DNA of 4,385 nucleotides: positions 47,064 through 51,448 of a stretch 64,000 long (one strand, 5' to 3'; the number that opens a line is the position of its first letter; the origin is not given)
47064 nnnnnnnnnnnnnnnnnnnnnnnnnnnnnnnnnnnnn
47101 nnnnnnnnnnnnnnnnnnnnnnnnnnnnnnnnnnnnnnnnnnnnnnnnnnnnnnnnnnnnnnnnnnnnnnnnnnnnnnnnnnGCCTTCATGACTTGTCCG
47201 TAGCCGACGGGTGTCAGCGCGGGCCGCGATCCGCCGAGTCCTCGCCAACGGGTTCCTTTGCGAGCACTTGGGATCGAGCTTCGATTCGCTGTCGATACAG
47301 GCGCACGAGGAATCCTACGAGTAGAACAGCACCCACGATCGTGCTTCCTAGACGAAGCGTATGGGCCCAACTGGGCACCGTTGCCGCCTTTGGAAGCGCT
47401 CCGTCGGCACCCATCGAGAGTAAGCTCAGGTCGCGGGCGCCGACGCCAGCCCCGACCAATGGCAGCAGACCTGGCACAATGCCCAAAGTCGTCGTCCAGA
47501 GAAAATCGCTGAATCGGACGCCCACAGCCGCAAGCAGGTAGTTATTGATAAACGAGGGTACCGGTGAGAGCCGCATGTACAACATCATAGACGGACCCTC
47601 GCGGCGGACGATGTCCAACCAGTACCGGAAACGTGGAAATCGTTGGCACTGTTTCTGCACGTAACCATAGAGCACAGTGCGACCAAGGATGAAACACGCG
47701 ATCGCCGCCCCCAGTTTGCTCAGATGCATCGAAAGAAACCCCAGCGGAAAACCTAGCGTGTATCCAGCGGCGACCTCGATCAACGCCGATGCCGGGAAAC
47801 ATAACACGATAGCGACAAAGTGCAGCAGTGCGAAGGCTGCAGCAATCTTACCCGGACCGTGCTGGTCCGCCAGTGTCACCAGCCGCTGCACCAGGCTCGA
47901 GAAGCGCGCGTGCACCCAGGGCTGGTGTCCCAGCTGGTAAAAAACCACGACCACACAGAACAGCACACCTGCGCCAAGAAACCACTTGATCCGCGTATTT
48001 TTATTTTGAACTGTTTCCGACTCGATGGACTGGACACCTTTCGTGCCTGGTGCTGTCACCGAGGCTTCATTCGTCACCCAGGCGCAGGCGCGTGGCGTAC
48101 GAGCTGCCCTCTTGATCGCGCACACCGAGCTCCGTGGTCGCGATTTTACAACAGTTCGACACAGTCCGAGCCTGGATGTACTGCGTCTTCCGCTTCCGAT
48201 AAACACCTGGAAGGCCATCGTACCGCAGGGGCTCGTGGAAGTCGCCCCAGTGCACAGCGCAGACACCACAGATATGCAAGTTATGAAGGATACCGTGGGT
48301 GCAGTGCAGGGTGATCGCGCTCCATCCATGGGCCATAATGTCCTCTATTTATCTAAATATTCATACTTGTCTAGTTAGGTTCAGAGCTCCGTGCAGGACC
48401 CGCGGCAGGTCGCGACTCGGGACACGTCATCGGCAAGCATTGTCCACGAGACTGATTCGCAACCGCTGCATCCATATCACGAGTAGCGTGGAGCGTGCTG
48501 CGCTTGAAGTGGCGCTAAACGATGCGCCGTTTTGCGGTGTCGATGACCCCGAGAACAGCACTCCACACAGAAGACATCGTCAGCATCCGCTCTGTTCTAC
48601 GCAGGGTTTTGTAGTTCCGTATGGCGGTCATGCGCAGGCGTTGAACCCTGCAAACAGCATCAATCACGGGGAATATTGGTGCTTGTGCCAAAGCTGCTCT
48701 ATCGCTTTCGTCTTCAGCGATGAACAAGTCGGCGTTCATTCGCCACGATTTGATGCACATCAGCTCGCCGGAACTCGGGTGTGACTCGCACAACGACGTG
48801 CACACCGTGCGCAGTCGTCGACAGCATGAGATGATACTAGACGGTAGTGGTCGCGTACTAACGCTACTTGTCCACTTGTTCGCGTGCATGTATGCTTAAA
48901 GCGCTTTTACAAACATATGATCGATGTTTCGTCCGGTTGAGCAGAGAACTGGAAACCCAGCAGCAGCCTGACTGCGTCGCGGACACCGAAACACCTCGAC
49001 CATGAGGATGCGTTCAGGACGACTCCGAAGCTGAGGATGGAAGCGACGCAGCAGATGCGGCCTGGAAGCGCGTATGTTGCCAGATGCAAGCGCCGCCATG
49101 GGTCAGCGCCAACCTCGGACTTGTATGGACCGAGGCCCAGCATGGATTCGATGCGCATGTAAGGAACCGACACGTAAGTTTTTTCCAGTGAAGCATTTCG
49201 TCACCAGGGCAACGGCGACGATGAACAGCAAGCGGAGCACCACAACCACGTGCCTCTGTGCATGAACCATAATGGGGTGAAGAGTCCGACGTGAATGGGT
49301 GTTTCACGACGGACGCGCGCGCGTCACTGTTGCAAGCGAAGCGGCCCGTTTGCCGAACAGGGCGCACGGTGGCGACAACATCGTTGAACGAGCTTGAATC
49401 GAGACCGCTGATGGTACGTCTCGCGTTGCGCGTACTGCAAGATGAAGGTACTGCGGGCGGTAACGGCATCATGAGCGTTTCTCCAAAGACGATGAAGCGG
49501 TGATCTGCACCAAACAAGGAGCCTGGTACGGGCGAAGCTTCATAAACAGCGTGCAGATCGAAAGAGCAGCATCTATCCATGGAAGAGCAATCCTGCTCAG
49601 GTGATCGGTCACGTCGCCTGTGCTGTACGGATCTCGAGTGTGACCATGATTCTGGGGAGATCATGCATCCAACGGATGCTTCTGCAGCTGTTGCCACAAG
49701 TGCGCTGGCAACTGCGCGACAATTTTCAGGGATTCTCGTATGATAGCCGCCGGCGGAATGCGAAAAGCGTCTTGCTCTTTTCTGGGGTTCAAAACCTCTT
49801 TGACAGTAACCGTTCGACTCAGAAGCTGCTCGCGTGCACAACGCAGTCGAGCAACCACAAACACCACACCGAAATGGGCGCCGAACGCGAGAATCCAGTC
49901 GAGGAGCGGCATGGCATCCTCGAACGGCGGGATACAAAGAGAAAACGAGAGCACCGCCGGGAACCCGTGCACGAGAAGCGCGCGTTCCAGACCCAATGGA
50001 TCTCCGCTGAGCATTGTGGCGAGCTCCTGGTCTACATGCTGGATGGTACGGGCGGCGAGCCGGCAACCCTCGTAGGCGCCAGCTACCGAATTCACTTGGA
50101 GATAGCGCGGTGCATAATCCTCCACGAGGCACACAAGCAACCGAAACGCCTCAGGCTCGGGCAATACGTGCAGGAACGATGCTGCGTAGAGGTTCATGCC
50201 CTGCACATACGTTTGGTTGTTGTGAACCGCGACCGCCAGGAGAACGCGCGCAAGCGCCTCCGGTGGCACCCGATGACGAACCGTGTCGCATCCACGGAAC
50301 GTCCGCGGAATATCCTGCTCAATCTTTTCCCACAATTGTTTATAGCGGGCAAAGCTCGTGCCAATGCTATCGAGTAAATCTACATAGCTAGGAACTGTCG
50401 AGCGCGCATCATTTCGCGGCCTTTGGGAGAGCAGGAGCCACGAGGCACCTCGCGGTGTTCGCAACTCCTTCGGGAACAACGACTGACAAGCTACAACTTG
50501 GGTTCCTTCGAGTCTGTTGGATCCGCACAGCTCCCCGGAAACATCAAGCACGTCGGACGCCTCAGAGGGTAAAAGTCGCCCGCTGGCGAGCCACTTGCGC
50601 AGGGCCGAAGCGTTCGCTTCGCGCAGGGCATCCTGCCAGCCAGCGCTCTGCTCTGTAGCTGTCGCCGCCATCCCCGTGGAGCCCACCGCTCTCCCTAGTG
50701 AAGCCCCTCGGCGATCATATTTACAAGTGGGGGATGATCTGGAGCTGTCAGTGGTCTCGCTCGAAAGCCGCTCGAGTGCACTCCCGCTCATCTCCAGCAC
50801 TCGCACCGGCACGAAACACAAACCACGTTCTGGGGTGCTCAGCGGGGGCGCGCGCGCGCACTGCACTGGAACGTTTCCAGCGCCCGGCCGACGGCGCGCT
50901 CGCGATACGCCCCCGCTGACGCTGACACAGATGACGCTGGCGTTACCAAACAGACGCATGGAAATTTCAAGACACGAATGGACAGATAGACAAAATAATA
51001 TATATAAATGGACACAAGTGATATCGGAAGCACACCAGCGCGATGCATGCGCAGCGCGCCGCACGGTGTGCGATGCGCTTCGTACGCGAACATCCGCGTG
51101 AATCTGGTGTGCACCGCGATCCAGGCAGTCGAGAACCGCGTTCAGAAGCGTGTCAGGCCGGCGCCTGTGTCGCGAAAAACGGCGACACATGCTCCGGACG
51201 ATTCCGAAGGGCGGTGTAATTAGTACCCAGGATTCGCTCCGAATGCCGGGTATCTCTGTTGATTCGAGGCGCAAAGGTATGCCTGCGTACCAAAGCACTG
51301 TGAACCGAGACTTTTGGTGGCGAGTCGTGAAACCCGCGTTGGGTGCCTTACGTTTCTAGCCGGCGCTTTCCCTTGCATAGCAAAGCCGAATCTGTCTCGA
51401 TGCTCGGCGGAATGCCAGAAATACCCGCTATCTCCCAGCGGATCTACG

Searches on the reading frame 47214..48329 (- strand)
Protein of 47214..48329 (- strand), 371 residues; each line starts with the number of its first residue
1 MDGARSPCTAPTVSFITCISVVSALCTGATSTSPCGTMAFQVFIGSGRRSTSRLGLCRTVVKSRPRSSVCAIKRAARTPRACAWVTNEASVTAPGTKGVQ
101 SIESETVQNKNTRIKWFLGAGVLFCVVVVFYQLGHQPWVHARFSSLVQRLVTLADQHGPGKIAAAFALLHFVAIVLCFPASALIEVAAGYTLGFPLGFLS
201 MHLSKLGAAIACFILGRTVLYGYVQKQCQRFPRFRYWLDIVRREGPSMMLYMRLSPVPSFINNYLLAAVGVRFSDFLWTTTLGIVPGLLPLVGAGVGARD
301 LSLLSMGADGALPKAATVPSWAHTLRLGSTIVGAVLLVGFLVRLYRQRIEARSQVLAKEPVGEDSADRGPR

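Call 7: search_protein_families(library=pfam, proteins=[window:47214-48329:-])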
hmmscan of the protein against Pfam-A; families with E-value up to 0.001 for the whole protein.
window:47214-48329:- (371 aa): 1 family
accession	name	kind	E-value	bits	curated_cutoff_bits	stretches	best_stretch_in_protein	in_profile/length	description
PF09335.16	VTT_dom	-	2.7e-14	54.1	33.9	1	178-295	1-121/123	VTT domain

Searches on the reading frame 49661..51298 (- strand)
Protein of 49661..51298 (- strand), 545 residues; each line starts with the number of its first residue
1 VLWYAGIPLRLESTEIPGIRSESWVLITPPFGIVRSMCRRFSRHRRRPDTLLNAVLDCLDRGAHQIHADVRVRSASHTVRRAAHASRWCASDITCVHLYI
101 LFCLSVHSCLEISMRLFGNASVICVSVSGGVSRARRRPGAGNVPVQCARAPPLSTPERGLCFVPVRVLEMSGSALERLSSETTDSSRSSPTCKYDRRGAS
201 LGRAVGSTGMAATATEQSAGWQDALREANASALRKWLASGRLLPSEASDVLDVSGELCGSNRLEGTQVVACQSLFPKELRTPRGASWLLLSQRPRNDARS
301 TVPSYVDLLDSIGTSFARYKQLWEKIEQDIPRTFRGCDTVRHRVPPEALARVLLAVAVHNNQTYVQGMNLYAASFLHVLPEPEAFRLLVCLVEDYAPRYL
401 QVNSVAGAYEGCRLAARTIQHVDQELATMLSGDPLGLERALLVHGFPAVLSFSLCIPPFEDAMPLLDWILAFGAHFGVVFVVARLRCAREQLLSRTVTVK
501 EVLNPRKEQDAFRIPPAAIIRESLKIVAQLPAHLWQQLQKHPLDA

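Call 7: search_protein_families(library=pfam, proteins=[window:49661-51298:-])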
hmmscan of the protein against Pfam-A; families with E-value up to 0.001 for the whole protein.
window:49661-51298:- (545 aa): 2 families
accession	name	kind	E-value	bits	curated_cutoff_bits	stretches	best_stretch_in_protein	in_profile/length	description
PF00566.25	RabGAP-TBC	-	8.8e-18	65.2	25.2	1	283-493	4-216/216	Rab-GTPase-TBC domain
PF23436.1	RabGap-TBC_2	-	9.8e-09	35.6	27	1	347-494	2-146/214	RabGAP TBC domain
